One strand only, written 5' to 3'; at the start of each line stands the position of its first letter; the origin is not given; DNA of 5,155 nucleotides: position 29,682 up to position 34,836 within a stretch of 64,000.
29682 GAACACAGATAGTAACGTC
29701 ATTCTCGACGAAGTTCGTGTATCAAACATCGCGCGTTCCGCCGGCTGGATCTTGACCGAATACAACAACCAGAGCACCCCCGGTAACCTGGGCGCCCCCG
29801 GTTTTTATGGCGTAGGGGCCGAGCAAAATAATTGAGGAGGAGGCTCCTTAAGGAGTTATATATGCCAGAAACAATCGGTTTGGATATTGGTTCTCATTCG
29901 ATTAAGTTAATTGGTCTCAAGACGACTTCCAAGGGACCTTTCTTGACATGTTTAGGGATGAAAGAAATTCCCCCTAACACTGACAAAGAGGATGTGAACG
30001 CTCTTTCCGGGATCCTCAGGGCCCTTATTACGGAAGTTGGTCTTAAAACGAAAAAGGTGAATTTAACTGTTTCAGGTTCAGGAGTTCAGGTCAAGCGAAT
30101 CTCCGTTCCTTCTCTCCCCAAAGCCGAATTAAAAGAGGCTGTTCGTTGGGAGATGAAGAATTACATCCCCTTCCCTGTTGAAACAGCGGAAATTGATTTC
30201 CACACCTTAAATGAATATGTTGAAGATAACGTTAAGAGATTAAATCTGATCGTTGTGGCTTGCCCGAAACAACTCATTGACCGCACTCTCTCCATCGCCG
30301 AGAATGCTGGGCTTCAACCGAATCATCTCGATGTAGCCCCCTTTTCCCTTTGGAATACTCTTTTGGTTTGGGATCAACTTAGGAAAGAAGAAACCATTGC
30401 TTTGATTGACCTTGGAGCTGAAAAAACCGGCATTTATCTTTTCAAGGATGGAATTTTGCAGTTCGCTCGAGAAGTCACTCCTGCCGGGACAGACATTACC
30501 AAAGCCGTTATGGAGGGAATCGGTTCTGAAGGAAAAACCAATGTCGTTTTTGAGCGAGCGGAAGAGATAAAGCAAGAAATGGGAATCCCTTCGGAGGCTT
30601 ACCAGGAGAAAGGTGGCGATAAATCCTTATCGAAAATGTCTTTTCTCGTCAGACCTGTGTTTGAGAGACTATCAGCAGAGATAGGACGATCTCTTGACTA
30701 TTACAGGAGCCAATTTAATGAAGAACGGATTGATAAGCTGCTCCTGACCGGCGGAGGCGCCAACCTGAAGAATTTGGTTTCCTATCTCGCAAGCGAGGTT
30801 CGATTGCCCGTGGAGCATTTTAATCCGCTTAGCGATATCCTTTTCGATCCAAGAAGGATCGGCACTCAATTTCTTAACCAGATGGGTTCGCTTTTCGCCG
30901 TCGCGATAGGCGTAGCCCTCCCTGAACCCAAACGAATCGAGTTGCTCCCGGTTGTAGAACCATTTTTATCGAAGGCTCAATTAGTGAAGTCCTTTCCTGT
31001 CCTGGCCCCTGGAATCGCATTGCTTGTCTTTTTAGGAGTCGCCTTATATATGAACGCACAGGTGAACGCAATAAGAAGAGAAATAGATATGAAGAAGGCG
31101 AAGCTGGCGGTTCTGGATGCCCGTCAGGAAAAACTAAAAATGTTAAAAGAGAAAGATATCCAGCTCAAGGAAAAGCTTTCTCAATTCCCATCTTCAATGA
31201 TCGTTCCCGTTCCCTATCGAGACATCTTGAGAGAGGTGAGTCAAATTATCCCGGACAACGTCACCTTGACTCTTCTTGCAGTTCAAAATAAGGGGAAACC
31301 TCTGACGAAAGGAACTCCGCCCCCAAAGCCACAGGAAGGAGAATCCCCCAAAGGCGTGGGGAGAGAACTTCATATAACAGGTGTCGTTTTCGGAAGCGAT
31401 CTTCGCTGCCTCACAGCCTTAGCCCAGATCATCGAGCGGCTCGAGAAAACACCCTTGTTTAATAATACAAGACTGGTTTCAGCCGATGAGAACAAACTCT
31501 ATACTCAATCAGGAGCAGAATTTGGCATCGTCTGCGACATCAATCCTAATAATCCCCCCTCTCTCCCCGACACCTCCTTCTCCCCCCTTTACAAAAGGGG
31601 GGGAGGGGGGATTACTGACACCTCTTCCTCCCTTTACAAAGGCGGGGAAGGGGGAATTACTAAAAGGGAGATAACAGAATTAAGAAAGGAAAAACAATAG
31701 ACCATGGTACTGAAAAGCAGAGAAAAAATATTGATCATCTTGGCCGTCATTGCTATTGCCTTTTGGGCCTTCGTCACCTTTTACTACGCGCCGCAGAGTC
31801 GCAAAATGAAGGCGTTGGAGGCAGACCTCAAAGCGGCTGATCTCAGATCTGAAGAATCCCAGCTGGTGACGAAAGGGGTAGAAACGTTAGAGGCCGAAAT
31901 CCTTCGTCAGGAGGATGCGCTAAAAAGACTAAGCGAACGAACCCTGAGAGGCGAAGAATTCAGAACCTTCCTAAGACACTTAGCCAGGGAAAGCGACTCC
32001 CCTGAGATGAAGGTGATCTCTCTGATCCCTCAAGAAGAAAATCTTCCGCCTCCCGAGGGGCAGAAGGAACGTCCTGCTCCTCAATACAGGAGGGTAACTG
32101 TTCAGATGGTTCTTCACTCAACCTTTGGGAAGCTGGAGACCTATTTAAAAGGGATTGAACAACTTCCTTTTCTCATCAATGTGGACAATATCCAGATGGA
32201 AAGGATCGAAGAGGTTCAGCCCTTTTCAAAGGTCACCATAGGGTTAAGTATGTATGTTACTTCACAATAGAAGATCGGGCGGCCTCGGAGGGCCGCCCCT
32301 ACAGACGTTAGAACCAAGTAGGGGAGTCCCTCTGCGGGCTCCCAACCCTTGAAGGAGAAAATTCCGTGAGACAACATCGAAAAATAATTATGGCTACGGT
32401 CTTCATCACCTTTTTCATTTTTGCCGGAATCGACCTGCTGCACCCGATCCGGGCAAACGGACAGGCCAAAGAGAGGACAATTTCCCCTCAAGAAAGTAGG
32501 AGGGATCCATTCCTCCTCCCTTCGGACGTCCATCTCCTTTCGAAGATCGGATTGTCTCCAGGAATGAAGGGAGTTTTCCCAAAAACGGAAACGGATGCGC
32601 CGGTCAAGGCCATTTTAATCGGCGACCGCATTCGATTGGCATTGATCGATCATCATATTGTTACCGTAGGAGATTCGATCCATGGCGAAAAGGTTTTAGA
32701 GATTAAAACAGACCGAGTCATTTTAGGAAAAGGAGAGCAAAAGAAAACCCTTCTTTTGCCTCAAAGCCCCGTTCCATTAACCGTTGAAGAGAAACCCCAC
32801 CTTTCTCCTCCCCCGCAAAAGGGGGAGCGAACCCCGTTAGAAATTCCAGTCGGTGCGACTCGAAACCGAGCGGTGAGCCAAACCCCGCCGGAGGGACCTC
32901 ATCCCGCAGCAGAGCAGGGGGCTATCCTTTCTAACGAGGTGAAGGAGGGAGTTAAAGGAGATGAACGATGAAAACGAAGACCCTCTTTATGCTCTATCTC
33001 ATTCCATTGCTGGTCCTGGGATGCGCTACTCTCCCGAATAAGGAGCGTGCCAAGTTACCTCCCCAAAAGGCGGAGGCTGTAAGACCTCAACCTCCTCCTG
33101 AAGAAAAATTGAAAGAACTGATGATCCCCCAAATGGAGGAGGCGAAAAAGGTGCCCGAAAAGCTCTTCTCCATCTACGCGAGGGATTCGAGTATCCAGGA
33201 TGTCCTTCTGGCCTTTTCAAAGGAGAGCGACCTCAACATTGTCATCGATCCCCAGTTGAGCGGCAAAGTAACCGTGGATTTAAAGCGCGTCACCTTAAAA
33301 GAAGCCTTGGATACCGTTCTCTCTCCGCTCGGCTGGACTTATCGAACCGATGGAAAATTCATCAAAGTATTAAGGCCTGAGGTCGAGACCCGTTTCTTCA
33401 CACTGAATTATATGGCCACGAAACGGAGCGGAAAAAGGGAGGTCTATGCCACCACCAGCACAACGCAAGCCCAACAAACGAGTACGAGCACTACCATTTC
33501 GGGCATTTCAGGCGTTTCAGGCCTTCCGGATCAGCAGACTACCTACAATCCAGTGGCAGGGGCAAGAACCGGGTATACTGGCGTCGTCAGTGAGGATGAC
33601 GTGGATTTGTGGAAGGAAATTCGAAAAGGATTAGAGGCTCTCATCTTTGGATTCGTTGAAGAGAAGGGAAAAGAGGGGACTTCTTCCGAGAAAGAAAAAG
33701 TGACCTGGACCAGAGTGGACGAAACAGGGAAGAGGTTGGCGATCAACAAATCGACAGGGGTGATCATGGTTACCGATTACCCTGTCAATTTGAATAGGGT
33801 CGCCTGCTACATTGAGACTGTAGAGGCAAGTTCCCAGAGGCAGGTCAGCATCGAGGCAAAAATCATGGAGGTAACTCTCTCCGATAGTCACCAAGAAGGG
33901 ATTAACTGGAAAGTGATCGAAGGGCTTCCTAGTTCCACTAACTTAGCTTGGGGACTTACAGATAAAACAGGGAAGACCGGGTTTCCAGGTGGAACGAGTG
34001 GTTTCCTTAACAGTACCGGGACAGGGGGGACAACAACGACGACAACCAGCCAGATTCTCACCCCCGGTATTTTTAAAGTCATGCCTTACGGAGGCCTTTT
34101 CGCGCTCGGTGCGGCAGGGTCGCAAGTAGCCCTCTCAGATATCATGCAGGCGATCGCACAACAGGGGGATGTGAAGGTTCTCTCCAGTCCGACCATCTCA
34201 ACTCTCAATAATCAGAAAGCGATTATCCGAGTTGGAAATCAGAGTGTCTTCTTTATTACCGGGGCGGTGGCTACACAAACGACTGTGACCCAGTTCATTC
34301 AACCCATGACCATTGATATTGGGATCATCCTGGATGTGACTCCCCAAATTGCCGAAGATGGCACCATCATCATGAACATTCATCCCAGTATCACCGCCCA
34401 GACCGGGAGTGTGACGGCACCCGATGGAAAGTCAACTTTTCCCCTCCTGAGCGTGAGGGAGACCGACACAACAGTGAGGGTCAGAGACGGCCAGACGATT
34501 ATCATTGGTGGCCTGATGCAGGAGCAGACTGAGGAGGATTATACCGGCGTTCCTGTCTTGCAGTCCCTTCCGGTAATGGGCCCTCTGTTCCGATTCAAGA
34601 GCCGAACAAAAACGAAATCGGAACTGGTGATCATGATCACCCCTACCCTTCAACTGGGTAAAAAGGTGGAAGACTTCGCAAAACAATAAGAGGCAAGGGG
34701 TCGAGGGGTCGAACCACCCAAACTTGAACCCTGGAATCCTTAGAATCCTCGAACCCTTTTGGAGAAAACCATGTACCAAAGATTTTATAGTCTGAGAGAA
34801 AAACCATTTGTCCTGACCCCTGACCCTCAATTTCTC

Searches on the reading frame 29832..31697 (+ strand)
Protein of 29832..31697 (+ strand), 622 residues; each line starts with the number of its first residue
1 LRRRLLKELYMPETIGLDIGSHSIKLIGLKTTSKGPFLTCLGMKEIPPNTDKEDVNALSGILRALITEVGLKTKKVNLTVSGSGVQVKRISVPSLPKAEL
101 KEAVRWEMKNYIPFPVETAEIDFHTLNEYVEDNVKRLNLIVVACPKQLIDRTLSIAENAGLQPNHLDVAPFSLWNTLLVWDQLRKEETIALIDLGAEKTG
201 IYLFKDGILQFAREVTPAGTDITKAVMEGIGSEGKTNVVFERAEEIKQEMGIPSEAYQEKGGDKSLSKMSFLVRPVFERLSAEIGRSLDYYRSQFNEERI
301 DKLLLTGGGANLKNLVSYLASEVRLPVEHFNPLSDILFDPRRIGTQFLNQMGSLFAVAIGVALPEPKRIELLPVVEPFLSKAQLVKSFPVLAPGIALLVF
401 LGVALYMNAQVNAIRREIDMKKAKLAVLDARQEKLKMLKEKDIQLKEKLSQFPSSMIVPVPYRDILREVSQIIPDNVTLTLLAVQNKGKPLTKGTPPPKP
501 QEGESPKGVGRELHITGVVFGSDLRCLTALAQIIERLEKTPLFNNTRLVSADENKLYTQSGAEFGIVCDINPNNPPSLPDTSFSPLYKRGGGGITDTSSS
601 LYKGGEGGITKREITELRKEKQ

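Call 23: search_protein_families(library=pfam, proteins=[window:29832-31697:+], max_evalue=0.00001)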
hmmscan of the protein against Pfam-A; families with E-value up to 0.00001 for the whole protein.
window:29832-31697:+ (622 aa): 2 families
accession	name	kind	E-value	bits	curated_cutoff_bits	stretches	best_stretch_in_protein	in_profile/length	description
PF11104.14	PilM_2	-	1.6e-47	162.6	27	1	16-363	1-337/340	Type IV pilus assembly protein PilM;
PF14450.12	FtsA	-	5.2e-09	37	31.8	1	190-340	1-120/127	Cell division protein FtsA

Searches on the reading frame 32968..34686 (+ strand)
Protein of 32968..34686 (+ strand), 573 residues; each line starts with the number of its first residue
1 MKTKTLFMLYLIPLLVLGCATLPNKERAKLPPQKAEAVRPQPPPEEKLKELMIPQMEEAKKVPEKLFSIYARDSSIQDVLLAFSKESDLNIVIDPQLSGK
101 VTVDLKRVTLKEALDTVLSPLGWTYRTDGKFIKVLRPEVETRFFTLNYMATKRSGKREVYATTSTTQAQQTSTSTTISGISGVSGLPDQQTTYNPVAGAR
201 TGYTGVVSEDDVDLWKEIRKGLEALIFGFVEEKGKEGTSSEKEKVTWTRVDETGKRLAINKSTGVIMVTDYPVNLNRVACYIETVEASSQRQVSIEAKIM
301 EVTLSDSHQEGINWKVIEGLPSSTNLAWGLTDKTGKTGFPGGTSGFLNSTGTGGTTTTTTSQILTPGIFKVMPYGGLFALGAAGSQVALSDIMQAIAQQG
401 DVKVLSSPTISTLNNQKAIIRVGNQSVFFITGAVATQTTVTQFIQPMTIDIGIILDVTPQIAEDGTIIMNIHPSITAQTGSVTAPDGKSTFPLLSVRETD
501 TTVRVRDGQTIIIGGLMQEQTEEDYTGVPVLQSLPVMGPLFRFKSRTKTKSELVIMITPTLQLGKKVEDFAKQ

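Call 23: search_protein_families(library=pfam, proteins=[window:32968-34686:+], max_evalue=0.00001)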
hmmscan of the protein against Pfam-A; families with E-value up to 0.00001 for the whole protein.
window:32968-34686:+ (573 aa): 3 families
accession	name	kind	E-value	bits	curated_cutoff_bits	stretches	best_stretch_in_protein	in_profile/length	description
PF00263.26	Secretin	-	1.1e-44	152.5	27.5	1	395-561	1-167/169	Bacterial type II and III secretion system protein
PF07660.19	STN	-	1.1e-08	35.1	28.4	1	89-135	1-50/52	Secretin and TonB N terminus short domain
PF07655.18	Secretin_N_2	-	6.1e-07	30.3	23.4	1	141-226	1-77/91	Secretin N-terminal domain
